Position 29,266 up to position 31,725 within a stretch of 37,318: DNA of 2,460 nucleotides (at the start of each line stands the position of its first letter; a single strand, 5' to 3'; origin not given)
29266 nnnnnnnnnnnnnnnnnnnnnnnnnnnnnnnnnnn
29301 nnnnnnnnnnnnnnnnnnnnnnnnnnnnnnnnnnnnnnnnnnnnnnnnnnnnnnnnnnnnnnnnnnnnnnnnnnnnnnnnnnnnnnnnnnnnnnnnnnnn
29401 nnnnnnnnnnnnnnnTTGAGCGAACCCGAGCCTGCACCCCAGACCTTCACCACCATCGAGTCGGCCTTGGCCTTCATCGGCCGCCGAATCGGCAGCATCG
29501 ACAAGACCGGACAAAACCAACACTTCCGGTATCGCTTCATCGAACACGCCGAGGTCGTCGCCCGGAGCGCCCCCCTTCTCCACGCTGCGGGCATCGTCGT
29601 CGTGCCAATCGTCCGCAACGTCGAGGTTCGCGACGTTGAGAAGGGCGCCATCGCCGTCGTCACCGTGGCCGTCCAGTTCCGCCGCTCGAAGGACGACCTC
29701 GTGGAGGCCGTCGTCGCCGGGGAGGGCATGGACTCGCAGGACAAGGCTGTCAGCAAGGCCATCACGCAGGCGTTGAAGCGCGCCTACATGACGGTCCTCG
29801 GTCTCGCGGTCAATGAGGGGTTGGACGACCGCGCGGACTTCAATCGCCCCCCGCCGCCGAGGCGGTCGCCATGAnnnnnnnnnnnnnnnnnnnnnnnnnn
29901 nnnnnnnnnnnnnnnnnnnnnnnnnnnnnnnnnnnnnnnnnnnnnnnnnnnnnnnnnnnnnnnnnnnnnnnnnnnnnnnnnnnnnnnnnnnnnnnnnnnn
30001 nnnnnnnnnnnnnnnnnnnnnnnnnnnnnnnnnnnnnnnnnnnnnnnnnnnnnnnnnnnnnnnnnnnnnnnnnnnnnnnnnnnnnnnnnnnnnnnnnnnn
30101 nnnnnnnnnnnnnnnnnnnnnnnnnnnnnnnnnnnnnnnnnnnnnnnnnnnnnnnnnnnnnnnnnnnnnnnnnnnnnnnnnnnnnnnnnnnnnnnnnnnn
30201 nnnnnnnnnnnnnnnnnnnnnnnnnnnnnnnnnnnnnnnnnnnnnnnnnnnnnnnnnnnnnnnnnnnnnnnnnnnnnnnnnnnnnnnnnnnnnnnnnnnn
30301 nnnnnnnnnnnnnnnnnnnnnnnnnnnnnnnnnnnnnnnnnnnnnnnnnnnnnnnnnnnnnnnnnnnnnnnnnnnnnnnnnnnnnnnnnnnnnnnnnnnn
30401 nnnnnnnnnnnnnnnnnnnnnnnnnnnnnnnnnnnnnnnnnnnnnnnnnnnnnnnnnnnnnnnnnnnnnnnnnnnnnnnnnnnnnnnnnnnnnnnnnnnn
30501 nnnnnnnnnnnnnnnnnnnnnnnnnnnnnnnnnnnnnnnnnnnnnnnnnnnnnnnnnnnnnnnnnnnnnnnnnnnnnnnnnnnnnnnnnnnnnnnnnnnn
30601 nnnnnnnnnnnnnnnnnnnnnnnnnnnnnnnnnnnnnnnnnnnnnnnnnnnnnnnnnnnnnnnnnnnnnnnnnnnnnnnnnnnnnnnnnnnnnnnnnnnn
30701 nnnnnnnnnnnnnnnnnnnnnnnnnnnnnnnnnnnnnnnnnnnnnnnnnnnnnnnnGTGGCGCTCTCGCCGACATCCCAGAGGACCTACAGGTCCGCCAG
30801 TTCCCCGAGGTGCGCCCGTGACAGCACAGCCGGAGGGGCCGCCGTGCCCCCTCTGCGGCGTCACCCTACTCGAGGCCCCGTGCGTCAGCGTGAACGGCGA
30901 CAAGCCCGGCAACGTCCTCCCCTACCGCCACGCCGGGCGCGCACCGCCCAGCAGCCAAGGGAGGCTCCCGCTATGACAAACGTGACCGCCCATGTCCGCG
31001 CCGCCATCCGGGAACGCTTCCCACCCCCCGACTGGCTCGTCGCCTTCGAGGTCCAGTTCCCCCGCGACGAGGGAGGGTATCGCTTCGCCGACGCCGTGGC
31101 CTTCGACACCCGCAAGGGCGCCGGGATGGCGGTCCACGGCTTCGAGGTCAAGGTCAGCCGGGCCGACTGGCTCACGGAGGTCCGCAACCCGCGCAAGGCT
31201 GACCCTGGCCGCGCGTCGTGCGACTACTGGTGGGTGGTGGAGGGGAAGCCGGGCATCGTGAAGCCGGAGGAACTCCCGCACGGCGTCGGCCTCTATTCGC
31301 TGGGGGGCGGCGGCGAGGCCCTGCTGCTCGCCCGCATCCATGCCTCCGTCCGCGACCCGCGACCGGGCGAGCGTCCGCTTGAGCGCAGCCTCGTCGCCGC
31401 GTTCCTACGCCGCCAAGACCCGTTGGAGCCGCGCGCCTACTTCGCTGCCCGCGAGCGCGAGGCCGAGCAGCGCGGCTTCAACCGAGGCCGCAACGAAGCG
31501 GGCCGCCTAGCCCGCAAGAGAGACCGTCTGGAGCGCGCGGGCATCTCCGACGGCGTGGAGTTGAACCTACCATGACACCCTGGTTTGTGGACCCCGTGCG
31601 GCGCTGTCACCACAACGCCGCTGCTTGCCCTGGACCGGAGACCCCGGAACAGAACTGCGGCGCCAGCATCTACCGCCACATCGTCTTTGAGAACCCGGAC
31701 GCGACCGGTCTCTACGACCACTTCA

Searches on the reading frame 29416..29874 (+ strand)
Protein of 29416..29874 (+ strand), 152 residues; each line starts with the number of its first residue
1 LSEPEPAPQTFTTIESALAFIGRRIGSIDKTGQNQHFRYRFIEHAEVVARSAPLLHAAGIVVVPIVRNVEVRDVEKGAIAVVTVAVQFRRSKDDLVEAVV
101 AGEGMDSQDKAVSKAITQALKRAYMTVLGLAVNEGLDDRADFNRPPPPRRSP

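Call 17: search_protein_families(library=pfam, proteins=[window:29416-29874:+], max_evalue=0.01)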
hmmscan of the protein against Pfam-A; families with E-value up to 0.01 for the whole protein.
window:29416-29874:+ (152 aa): 1 family
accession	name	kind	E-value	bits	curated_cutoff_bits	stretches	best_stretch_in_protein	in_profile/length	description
PF04404.17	ERF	-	4.1e-08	33.8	25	1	16-134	3-120/153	ERF superfamily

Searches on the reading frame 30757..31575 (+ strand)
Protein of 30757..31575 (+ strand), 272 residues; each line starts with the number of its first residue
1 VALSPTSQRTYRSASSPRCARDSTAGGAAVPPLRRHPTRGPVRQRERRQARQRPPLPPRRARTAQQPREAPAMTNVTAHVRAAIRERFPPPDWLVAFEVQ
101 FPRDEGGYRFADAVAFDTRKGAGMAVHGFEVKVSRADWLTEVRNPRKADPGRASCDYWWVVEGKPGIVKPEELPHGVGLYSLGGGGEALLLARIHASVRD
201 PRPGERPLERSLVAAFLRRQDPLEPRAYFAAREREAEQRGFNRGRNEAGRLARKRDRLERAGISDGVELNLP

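Call 17: search_protein_families(library=pfam, proteins=[window:30757-31575:+], max_evalue=0.01)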
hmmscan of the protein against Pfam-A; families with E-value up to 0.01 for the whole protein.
window:30757-31575:+ (272 aa): 0 families

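Call 43: search_protein_families(library=phrogs, proteins=[window:30757-31575:+], max_evalue=0.01)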
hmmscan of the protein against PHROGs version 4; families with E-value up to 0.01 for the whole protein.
window:30757-31575:+ (272 aa): 4 families
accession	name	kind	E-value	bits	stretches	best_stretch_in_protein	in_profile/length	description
phrog_14517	-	unknown function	2.5e-33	116.8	1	77-239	6-168/296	-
phrog_5429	-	DNA, RNA and nucleotide metabolism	1.3e-16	62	1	109-221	50-162/176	DNA repair protein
phrog_2776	-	unknown function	4.4e-05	24.3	1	104-186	39-114/181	-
phrog_631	-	unknown function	0.00041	21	1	129-183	73-126/260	-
